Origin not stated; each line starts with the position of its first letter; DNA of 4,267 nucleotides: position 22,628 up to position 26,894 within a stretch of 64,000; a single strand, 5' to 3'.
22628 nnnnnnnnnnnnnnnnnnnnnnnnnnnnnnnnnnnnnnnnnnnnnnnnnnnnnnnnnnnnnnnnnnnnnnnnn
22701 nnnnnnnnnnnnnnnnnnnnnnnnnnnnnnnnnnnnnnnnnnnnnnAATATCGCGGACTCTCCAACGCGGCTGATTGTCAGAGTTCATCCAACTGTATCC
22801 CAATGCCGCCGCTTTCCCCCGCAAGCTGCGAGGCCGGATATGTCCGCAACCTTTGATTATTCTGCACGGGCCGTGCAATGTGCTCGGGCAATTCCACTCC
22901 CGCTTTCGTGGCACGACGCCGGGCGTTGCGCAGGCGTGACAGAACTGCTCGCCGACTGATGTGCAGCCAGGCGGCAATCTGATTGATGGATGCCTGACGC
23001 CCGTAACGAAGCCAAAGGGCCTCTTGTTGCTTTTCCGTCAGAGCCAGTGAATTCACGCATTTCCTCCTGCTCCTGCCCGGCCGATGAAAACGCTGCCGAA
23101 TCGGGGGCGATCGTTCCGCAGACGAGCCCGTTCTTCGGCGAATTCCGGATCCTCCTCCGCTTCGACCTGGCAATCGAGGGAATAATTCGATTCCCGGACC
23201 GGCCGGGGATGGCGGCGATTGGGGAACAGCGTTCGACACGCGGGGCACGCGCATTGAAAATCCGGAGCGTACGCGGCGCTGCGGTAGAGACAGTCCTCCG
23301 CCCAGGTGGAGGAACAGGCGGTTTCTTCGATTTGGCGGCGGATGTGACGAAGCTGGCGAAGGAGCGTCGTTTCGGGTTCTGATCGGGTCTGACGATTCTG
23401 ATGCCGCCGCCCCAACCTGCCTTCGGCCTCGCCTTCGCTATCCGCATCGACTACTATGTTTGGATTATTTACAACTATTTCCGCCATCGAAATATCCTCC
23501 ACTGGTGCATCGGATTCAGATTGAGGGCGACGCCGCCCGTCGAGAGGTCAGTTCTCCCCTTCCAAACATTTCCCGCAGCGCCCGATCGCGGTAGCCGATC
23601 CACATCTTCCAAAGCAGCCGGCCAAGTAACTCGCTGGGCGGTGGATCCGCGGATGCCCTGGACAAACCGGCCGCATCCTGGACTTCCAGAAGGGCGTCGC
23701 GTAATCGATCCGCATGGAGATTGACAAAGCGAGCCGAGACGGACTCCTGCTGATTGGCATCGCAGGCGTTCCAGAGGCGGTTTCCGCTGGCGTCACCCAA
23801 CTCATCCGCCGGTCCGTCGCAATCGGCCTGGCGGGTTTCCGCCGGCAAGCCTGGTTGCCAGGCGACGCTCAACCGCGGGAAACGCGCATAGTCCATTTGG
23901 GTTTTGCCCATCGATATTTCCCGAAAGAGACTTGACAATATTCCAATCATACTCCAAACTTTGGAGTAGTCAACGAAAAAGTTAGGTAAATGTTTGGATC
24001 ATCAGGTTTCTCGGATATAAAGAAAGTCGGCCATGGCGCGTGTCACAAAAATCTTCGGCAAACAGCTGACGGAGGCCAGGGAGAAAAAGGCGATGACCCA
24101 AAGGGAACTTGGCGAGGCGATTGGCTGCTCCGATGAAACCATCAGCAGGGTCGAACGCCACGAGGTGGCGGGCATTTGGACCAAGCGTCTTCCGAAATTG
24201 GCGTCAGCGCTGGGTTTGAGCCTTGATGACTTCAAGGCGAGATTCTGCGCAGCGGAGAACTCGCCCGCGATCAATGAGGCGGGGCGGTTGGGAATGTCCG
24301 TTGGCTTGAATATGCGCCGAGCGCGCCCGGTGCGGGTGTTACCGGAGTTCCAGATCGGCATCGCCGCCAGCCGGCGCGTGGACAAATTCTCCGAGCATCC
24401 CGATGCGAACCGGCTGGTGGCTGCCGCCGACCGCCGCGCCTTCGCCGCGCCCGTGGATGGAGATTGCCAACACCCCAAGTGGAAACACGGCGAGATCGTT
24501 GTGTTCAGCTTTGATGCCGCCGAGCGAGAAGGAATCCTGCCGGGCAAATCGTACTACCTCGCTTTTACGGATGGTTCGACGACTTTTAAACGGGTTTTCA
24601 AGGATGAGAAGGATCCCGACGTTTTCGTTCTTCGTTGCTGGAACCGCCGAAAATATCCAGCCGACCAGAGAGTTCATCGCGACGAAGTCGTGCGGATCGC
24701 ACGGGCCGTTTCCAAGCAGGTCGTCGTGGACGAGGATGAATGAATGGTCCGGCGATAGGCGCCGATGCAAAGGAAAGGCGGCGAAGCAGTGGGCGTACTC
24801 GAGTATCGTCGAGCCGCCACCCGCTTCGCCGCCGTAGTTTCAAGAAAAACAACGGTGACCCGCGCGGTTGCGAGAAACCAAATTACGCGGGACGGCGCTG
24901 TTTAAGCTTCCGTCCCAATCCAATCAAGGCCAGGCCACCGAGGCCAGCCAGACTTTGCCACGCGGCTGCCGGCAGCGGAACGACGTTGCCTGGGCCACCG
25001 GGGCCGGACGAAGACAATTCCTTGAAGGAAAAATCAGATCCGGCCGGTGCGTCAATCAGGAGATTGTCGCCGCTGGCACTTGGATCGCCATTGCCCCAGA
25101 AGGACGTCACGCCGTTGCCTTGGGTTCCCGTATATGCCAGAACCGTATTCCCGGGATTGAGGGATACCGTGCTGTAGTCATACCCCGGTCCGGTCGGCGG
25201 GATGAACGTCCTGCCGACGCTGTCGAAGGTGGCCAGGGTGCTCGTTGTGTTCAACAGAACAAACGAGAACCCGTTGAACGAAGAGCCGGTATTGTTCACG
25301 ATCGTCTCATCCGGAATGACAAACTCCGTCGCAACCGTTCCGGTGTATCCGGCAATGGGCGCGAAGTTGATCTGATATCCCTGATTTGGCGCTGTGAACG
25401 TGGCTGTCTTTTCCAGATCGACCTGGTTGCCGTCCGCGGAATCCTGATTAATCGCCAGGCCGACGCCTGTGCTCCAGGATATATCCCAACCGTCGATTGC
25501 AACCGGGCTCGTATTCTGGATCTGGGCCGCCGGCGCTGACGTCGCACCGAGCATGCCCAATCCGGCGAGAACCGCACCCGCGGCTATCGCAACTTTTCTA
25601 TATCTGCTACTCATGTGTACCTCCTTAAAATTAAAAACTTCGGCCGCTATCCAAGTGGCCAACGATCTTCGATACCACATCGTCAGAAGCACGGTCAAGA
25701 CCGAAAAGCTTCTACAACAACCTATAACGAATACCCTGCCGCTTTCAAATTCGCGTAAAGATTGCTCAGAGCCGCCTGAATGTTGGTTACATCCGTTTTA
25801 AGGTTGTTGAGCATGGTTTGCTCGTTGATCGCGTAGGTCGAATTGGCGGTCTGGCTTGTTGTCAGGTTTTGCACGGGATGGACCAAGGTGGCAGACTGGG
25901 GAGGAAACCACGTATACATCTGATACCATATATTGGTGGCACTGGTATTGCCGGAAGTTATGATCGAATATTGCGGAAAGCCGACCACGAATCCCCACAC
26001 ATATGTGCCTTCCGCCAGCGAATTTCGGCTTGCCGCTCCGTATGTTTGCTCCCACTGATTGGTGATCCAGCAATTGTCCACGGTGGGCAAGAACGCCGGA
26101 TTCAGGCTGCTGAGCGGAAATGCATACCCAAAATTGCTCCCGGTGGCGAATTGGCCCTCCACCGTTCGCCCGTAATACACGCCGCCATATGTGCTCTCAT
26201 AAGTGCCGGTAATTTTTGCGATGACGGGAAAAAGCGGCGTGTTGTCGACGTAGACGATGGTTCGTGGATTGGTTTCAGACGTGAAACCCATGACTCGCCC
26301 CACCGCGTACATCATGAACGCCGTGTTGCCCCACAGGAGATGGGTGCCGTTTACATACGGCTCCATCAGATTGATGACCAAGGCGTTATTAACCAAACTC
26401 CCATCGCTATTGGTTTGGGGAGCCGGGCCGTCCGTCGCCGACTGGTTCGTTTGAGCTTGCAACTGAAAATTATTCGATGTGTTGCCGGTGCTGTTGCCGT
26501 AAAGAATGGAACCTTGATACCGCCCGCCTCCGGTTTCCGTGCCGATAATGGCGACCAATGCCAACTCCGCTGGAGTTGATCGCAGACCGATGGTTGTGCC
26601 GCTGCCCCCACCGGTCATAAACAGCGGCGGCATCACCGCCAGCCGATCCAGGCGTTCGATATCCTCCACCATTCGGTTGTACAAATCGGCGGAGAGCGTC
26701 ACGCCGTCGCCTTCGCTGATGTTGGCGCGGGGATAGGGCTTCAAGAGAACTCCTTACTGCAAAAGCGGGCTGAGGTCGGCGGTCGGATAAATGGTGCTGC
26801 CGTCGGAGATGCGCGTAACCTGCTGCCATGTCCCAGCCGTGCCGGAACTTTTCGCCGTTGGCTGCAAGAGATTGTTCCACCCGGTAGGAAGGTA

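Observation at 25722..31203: Capsid-less siphovirus/GTA-like tail gene module between housekeeping operons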

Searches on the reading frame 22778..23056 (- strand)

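Call 71: search_protein_families(library=phrogs, proteins=[window:22778-23056:-], max_evalue=0.1)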
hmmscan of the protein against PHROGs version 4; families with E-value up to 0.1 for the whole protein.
window:22778-23056:- (92 aa): 6 families
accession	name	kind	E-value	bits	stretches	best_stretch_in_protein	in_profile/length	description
phrog_3512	-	transcription regulation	4.4e-06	27.9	1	5-52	65-112/130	sigma factor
phrog_36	-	transcription regulation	0.00064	20.4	1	6-49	140-179/220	transcriptional regulator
phrog_1740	-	transcription regulation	0.0075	15.8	1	6-48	169-211/567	RNA polymerase sigma factor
phrog_79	-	transcription regulation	0.01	16.6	1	8-46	92-130/156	anti-termination protein Q-like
phrog_1190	-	transcription regulation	0.016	16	1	5-48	111-154/167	RNA polymerase sigma factor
phrog_141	-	head and packaging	0.064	13.7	1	20-47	14-41/183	terminase small subunit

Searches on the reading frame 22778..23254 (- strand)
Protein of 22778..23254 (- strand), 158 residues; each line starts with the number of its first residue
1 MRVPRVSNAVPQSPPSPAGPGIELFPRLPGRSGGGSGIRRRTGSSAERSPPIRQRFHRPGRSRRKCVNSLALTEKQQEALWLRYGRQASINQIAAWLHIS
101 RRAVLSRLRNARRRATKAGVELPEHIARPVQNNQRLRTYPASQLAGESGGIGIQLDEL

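Call 10: search_protein_families(library=pfam, proteins=[window:22778-23254:-], max_evalue=1)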
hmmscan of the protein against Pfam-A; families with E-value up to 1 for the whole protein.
window:22778-23254:- (158 aa): 7 families
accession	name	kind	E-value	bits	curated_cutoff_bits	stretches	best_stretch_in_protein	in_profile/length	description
PF04545.22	Sigma70_r4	-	8.1e-07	28.9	24.1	1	72-114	5-47/50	Sigma-70, region 4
PF08281.18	Sigma70_r4_2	-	4.2e-06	26.8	25.7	1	71-114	10-53/54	Sigma-70, region 4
PF04967.18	HTH_10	-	0.0061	16.8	23.1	1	84-114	20-50/53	HTH DNA binding domain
PF04297.20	UPF0122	-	0.012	16.2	22.7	1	72-111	18-57/101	Putative helix-turn-helix protein, YlxM / p13 like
PF13384.12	HTH_23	-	0.038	14.3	24.6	1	77-105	8-35/50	Homeodomain-like domain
PF02001.22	DUF134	-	0.055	14.5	27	1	69-121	32-84/98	Protein of unknown function DUF134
PF13556.12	HTH_30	-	0.23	11.7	27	1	87-113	12-38/59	PucR C-terminal helix-turn-helix domain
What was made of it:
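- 22778..23950 (-): Operon transcribed divergently from the repressor gene: 144-aa and 149-aa proteins, then a 92-aa sigma-70 region-4 protein (22778-23056). The last is a candidate late-gene activator. Sigma70_r4 8e-7 (call 10).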

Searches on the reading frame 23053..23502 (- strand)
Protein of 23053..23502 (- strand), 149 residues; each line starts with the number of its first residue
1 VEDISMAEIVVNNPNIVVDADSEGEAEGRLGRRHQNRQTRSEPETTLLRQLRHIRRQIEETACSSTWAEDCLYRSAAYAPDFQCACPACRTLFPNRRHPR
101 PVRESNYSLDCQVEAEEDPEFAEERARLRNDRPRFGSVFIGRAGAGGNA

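Call 10: search_protein_families(library=pfam, proteins=[window:23053-23502:-], max_evalue=1)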
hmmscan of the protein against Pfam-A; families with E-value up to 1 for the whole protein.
window:23053-23502:- (149 aa): 3 families
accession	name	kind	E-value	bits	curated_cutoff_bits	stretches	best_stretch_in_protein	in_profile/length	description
PF15135.11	UPF0515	-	0.042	13.7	29.8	1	47-91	188-229/271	Uncharacterised protein UPF0515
PF10936.14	DUF2617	-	0.057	14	22.3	1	72-132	74-109/160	Protein of unknown function DUF2617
PF13471.12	Transglut_core3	-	0.057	13.8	26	1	30-78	17-65/117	Transglutaminase-like superfamily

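Call 71: search_protein_families(library=phrogs, proteins=[window:23053-23502:-], max_evalue=0.1)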
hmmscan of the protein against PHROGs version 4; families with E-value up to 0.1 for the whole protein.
window:23053-23502:- (149 aa): 0 families

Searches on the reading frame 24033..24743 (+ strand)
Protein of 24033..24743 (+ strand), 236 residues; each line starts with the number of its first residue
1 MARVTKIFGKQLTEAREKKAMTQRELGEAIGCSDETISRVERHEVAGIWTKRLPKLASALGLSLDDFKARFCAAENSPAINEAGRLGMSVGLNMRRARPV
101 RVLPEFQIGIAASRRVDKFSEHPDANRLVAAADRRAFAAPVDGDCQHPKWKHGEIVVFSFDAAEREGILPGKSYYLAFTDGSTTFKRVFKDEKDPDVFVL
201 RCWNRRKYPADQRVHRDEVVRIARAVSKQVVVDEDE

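Call 10: search_protein_families(library=pfam, proteins=[window:24033-24743:+], max_evalue=1)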
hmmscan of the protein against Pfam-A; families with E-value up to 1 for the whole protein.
window:24033-24743:+ (236 aa): 12 families
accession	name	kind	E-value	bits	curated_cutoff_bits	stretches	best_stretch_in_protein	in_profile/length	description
PF01381.28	HTH_3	-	1.8e-08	34.7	23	1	14-67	3-55/55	Helix-turn-helix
PF13560.12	HTH_31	-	2.2e-07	31.5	27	1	8-64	2-58/64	Helix-turn-helix domain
PF13443.12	HTH_26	-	7e-05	23.4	22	1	14-67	4-57/63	Cro/C1-type HTH DNA-binding domain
PF12844.13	HTH_19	-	0.0031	17.8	30.2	1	9-67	1-58/64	Helix-turn-helix domain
PF00325.26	Crp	-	0.0032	17.6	21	1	20-40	2-22/32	Bacterial regulatory proteins, crp family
PF13744.12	HTH_37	-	0.0045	17.2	27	1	10-64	21-75/80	Helix-turn-helix domain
PF00717.28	Peptidase_S24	-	0.0093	16.1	23.3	1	120-210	19-100/116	Peptidase S24-like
PF13545.12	HTH_Crp_2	-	0.015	15.7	27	1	20-40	22-42/70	Crp-like helix-turn-helix domain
PF04545.22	Sigma70_r4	-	0.018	15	24.1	1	19-42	19-42/50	Sigma-70, region 4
PF02416.21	TatA_B_E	-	0.041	13.6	21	1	51-69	20-38/53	mttA/Hcf106 family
PF25213.1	HVO_A0261_N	-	0.13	12.6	35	1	15-40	19-44/86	HVO_A0261 N-terminal domain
PF13404.12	HTH_AsnC-type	-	0.13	12.6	27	0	21-39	18-36/42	AsnC-type helix-turn-helix domain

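Call 71: search_protein_families(library=phrogs, proteins=[window:24033-24743:+], max_evalue=0.1)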
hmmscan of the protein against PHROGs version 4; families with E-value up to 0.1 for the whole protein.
window:24033-24743:+ (236 aa): 23 families
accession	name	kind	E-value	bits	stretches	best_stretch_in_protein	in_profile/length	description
phrog_4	-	transcription regulation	5.3e-14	53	1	6-209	135-316/400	transcriptional repressor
phrog_8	-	transcription regulation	1.7e-08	35.3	1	4-65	73-133/346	transcriptional regulator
phrog_3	-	transcription regulation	4.1e-08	34.4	1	3-93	84-168/430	transcriptional repressor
phrog_5823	-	transcription regulation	6.9e-07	29.7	1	8-67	7-66/404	transcriptional regulator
phrog_1373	-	transcription regulation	1.5e-06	29.3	1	8-65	64-120/166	transcriptional regulator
phrog_2439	-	transcription regulation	4.1e-06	26.9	1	4-65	4-64/367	transcriptional regulator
phrog_7241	-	transcription regulation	6.7e-05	23.9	1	13-66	67-119/122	transcriptional regulator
phrog_2967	-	transcription regulation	0.00016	22.3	1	5-64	8-66/225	transcriptional regulator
phrog_2328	-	transcription regulation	0.00019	22.2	1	8-66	16-73/128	transcriptional repressor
phrog_6223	-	transcription regulation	0.00054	21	1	10-42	8-39/73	transcriptional repressor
phrog_34341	-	transcription regulation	0.00071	20.8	1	10-42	74-106/122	transcriptional regulator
phrog_9908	-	DNA, RNA and nucleotide metabolism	0.0011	19.2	1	9-62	15-67/282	DNA binding protein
phrog_191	-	transcription regulation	0.0026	19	1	20-64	23-69/106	CII-like transcriptional activator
phrog_2339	-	DNA, RNA and nucleotide metabolism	0.0029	18.6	1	6-64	24-82/98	HTH DNA binding protein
phrog_6288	-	unknown function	0.0041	17.8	1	8-61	30-83/322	-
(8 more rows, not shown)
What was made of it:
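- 24033..24743 (+): CI/LexA-like repressor (HTH_3 plus a weak S24 match). PF01381 1.8e-8 and Peptidase_S24 0.009 (call 10). phrog_4 transcriptional repressor 5e-14 over aa 6-209 (call 71).
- Checked: The adjacent repressor (HTH_3 plus a weak S24 match, phrog_4) at 24033-24743 is confirmed (calls 10, 71).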

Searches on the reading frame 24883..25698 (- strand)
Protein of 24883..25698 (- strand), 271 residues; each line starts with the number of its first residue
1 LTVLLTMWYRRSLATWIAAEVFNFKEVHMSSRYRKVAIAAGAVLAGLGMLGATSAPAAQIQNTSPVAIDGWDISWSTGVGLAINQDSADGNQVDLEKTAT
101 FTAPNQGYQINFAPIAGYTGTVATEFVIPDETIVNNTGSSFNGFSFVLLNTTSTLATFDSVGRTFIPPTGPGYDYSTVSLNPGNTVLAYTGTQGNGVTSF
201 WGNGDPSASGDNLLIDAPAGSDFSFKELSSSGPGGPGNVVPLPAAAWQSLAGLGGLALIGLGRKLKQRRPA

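Call 5: search_protein_families(library=pfam, proteins=[window:24883-25698:-], max_evalue=1)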
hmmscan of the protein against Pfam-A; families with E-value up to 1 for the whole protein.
window:24883-25698:- (271 aa): 1 family
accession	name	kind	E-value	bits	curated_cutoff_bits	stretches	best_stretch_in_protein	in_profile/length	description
PF00553.25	CBM_2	-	0.13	13.1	24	1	58-86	19-47/101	Cellulose binding domain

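Call 6: search_protein_families(library=phrogs, proteins=[window:24883-25698:-], max_evalue=1)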
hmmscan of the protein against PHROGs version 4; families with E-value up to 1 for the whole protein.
window:24883-25698:- (271 aa): 1 family
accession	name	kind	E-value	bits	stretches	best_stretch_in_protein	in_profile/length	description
phrog_25895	-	unknown function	0.35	11.8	0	41-154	9-138/156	-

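Call 11: search_protein_families(library=ncbifam, proteins=[window:24883-25698:-], max_evalue=1)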
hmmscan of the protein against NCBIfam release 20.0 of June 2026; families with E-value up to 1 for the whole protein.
window:24883-25698:- (271 aa): 1 family
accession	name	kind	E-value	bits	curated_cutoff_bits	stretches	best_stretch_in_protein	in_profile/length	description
TIGR03370.1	VPLPA-CTERM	domain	0.016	15.2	25.35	1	240-259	1-20/25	VPLPA-CTERM sorting domain-containing protein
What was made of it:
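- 24883..25698 (-): 271-aa protein with a VPLPA-CTERM-like end, carried between the tail genes and the repressor. Weak TIGR03370 match (call 11).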

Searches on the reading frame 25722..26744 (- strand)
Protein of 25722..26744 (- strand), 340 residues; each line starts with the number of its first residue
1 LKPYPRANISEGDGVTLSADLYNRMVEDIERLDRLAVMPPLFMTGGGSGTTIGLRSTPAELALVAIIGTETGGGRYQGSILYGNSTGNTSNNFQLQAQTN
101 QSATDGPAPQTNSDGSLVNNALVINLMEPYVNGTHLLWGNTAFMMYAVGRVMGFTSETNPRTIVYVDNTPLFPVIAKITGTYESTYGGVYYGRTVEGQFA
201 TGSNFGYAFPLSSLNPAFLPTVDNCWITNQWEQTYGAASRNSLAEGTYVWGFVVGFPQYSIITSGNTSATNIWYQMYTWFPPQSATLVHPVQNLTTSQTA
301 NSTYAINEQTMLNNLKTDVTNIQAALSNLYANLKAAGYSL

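Call 5: search_protein_families(library=pfam, proteins=[window:25722-26744:-], max_evalue=1)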
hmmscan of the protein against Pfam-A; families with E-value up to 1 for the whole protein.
window:25722-26744:- (340 aa): 2 families
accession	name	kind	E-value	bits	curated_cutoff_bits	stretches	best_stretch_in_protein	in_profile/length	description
PF04513.17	Baculo_PEP_C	-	0.0013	19.2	38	1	289-335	74-117/140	Baculovirus polyhedron envelope protein, PEP, C terminus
PF00339.34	Arrestin_N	-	0.21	12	24.9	1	238-276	84-121/148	Arrestin (or S-antigen), N-terminal domain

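Call 6: search_protein_families(library=phrogs, proteins=[window:25722-26744:-], max_evalue=1)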
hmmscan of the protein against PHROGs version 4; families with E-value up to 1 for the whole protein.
window:25722-26744:- (340 aa): 1 family
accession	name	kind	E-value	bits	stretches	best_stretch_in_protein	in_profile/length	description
phrog_4366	-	head and packaging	0.00048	21.5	1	310-338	61-89/91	head fiber protein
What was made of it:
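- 25722..26744 (-): 340-aa last tail gene with a C-terminal coiled-coil-like segment. It is a tail-tip or central-fibre candidate (unproven). Weak PHROG head-fibre match on the C-terminal 30 aa (call 6).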

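Call 11: search_protein_families(library=ncbifam, proteins=[window:25722-26744:-], max_evalue=1)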
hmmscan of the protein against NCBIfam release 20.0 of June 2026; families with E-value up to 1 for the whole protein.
window:25722-26744:- (340 aa): 0 families

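Call 63: search_solved_structures(query=A6, max_evalue=10)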
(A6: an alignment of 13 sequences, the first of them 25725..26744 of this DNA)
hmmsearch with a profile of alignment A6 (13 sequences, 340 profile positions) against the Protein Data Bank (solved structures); distinct sequences matched with E-value up to 10: 0.

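Call 64: search_dna_similar(query=window:25722-26744:-, collection=phages, mode=protein, max_evalue=0.01, max_rows=10)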
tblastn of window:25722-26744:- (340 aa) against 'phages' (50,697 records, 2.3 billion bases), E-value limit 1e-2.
No match.
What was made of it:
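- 25722..26744 (-): No hit to PDB sequences or GenBank phages (calls 63, 64).
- On Siphovirus-type (non-contractile) phage tail module: The 340-aa protein has no hits to PDB sequences or GenBank phages and was not modelled (calls 63, 64).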
